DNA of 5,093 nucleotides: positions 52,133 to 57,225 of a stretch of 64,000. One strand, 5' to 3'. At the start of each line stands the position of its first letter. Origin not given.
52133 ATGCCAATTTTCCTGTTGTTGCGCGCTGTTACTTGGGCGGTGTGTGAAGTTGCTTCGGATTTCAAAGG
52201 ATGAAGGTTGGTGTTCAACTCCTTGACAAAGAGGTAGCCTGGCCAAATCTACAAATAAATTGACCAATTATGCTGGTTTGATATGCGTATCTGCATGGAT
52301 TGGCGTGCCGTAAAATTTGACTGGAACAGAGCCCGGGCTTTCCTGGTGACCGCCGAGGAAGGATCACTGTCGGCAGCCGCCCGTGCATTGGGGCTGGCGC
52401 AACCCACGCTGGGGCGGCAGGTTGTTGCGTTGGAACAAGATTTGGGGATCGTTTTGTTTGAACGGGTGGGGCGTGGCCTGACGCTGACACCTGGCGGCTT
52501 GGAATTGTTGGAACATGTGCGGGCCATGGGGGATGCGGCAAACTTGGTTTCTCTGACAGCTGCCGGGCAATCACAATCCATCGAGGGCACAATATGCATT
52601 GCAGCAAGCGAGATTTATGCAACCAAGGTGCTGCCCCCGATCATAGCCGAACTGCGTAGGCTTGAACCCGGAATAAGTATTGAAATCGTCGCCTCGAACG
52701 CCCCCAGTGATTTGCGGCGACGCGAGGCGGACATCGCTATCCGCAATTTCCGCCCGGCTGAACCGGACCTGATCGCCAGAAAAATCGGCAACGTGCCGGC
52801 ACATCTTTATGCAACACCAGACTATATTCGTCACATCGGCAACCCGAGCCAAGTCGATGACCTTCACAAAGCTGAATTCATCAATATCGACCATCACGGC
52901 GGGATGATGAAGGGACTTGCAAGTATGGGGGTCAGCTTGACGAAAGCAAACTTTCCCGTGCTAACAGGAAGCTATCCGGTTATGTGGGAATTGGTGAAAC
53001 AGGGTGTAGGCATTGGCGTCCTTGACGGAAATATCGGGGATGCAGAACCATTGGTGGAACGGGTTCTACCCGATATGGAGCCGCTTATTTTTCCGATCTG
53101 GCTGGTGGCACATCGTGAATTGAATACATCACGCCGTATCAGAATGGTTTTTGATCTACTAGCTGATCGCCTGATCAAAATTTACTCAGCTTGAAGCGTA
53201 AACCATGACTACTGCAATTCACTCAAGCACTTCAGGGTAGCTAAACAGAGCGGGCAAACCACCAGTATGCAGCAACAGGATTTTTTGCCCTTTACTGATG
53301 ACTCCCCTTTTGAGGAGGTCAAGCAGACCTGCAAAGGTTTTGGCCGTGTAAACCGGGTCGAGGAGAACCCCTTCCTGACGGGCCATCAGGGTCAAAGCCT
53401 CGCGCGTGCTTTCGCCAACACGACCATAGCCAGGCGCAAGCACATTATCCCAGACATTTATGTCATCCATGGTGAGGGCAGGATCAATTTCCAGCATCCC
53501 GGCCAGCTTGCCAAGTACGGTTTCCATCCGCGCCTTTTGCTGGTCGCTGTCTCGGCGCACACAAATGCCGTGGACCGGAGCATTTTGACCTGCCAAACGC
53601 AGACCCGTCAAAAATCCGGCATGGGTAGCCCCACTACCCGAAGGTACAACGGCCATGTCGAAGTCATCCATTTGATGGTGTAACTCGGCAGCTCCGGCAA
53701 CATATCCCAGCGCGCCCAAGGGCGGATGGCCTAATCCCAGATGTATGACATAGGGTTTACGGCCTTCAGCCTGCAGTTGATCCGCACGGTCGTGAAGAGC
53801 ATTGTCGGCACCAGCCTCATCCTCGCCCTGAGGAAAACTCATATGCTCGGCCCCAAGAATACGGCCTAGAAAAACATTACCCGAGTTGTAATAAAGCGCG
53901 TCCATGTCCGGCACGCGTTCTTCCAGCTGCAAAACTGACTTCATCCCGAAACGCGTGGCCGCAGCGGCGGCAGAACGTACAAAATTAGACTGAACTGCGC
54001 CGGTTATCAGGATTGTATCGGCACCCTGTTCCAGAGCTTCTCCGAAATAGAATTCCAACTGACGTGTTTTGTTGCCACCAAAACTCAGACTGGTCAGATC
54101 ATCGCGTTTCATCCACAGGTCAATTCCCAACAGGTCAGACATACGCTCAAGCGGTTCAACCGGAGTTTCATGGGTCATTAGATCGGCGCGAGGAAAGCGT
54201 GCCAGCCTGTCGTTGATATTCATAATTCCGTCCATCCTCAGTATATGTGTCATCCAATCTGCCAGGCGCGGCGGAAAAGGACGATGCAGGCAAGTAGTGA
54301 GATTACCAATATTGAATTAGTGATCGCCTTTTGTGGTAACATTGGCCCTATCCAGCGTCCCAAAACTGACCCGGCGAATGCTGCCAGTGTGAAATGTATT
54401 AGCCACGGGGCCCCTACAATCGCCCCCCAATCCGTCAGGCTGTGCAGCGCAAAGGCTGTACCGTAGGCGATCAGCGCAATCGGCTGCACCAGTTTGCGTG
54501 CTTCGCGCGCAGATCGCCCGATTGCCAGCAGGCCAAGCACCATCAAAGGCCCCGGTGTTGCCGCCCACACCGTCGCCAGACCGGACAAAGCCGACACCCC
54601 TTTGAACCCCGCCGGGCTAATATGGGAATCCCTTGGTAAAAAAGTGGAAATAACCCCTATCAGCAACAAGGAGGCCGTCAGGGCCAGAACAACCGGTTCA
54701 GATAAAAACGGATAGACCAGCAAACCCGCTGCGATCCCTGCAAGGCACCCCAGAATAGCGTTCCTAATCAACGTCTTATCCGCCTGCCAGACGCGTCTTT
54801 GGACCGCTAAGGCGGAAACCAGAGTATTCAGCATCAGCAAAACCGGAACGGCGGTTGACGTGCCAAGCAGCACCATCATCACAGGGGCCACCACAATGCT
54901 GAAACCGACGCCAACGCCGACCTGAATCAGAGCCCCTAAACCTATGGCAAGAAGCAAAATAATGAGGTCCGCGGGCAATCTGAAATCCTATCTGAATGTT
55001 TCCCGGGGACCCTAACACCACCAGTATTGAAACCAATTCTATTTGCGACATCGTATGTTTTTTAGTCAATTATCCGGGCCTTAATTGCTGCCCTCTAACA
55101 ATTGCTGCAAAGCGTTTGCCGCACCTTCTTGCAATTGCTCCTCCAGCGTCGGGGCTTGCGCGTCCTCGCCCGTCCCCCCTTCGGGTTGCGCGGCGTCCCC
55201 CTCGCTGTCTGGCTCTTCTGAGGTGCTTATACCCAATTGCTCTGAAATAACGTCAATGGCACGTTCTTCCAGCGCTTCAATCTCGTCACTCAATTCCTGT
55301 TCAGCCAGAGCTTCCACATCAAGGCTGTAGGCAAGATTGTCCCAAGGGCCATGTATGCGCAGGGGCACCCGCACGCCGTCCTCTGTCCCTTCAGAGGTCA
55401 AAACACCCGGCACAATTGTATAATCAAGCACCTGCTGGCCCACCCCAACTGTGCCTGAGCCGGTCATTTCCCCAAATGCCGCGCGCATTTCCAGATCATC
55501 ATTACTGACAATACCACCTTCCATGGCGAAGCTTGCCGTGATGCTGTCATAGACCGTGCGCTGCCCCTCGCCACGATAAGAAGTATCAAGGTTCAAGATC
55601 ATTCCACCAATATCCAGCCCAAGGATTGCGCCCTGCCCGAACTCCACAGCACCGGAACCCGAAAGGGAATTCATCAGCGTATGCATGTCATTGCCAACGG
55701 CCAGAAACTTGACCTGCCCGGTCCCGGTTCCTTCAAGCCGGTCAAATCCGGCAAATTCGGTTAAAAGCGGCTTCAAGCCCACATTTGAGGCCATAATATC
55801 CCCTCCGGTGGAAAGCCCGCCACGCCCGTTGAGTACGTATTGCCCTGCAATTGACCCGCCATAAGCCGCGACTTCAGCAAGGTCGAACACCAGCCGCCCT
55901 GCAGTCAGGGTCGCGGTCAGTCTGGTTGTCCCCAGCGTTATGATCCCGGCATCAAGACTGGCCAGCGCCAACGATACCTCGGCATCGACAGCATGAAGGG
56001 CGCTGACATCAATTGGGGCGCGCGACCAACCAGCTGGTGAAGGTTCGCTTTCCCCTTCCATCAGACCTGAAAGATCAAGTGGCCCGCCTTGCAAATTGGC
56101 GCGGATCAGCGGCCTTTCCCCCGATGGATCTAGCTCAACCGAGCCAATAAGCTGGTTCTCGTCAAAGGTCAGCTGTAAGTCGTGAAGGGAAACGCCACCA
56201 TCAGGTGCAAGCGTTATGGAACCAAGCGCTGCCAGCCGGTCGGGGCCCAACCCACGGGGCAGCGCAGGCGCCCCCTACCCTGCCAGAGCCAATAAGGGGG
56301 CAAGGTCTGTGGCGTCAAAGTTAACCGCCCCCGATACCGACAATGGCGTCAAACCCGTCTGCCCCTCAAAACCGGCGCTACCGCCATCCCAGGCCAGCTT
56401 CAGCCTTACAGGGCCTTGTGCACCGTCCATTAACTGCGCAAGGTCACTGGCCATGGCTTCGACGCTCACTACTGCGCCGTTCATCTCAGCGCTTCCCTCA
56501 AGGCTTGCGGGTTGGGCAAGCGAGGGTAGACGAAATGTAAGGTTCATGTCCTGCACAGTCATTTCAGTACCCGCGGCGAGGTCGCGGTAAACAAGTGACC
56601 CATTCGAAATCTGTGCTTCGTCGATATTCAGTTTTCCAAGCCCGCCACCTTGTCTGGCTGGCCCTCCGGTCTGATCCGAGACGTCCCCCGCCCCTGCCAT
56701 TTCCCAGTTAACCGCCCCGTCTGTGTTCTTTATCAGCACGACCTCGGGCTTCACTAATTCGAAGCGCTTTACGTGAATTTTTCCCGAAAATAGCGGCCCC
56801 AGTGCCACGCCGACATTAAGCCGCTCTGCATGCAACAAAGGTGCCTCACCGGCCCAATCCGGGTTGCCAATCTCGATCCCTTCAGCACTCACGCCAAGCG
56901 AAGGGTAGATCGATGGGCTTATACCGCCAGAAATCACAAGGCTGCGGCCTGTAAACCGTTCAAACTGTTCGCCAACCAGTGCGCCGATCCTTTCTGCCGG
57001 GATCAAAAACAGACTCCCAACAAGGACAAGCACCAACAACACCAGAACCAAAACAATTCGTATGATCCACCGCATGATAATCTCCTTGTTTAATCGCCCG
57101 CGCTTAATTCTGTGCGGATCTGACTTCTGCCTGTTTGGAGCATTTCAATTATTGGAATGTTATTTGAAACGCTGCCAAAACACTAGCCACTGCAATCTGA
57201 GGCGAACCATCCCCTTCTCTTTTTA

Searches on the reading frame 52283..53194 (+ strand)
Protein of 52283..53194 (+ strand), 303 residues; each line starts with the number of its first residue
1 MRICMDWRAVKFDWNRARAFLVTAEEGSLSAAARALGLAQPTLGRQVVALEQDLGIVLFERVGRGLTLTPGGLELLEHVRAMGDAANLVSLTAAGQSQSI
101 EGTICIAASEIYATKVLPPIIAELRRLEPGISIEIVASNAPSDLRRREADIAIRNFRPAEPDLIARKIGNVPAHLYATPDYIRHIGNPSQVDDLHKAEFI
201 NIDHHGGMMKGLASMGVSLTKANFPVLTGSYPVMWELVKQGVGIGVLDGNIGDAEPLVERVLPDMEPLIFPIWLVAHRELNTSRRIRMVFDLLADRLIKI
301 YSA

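Call 10: search_protein_families(library=pfam, proteins=[window:52283-53194:+])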
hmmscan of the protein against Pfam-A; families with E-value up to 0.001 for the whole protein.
window:52283-53194:+ (303 aa): 2 families
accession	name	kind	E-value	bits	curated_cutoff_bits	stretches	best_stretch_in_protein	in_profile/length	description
PF03466.25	LysR_substrate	-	2.3e-28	99.4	28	1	98-296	2-207/209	LysR substrate binding domain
PF00126.33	HTH_1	-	2.3e-19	69.5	26.6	1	14-72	1-59/60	Bacterial regulatory helix-turn-helix protein, lysR family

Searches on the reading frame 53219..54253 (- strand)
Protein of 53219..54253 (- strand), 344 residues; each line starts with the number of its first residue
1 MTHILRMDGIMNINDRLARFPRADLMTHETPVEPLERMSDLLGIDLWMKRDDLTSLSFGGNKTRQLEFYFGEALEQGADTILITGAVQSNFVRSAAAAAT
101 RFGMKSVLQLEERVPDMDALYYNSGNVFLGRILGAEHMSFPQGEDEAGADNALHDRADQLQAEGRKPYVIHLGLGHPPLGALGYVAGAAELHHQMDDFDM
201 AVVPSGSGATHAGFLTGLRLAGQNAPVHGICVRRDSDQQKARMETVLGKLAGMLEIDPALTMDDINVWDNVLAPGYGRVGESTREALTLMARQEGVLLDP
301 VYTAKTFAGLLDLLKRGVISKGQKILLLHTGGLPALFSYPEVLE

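Call 10: search_protein_families(library=pfam, proteins=[window:53219-54253:-])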
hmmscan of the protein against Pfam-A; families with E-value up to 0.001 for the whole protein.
window:53219-54253:- (344 aa): 1 family
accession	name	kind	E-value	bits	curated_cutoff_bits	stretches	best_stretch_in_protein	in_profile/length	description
PF00291.31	PALP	-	6.9e-45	154.1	35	1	28-331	6-295/295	Pyridoxal-phosphate dependent enzyme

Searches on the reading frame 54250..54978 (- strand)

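Call 10: search_protein_families(library=pfam, proteins=[window:54250-54978:-])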
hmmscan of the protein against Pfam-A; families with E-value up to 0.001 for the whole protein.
window:54250-54978:- (242 aa): 1 family
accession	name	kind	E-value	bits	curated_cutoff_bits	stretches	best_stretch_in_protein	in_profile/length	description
PF01925.25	TauE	-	3.8e-12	46.8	32.6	1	9-232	2-235/237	Sulfite exporter TauE/SafE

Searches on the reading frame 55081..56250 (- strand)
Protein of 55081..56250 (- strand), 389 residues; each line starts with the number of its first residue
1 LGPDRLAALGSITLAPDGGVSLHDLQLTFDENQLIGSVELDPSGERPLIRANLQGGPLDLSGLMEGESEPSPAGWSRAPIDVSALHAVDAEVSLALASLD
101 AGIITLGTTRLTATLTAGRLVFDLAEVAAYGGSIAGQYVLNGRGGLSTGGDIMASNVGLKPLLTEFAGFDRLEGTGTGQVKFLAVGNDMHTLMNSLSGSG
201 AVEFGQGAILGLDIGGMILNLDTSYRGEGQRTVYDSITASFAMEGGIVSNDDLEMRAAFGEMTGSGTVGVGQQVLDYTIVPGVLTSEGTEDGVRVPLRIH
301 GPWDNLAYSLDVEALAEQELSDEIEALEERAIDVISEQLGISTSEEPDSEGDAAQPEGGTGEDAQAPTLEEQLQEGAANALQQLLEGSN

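Call 10: search_protein_families(library=pfam, proteins=[window:55081-56250:-])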
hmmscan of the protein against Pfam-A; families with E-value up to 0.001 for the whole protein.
window:55081-56250:- (389 aa): 1 family
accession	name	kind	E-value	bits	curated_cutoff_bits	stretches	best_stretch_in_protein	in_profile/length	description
PF05170.20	AsmA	-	3.1e-11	43.2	29.8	1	74-263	425-603/607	AsmA family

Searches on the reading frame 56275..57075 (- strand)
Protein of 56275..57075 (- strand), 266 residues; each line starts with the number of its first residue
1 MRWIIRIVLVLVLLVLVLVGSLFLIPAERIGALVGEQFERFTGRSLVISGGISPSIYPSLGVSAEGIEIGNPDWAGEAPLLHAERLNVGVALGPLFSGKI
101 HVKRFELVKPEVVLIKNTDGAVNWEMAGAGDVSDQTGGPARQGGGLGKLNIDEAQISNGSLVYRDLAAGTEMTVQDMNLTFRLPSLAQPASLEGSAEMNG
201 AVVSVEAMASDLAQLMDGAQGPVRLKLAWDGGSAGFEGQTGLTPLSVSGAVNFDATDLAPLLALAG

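Call 10: search_protein_families(library=pfam, proteins=[window:56275-57075:-])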
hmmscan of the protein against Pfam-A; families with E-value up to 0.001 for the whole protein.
window:56275-57075:- (266 aa): 2 families
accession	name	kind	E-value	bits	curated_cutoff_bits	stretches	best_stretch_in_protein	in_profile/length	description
PF05170.20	AsmA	-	1.2e-19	71.1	29.8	1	7-179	11-187/607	AsmA family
PF05359.17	DUF748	-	6.6e-17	61.3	50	1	2-188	12-189/1037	Domain of Unknown Function (DUF748)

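Call 46: find_encoding_contigs(protein=window:56275-57075:-, flank=1500, max_places=10)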
Protein window:56275-57075:- (266 aa): 10 contigs read that carry it; 5 places shown.
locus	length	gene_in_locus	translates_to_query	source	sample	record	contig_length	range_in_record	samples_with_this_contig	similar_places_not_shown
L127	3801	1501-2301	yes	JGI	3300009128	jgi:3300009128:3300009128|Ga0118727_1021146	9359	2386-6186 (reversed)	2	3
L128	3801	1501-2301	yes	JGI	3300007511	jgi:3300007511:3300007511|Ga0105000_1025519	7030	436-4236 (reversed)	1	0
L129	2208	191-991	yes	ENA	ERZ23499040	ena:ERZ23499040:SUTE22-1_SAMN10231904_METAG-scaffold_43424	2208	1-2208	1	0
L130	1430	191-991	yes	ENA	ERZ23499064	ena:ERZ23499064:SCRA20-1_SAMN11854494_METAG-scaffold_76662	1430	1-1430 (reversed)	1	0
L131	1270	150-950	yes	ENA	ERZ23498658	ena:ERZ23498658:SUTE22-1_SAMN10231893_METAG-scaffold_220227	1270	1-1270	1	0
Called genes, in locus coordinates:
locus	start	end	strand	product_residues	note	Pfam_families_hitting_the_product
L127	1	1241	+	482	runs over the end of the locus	PF06808:DctM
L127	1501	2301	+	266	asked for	PF05170:AsmA, PF05359:DUF748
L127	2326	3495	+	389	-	PF05170:AsmA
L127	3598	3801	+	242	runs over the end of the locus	PF01925:TauE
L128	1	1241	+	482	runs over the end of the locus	PF06808:DctM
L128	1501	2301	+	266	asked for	PF05170:AsmA, PF05359:DUF748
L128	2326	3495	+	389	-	PF05170:AsmA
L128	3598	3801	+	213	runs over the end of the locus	?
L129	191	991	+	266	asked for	PF05170:AsmA, PF05359:DUF748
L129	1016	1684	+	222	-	-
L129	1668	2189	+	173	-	-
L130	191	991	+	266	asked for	PF05170:AsmA, PF05359:DUF748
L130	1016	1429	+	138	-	?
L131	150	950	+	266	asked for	PF05170:AsmA, PF05359:DUF748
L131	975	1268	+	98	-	?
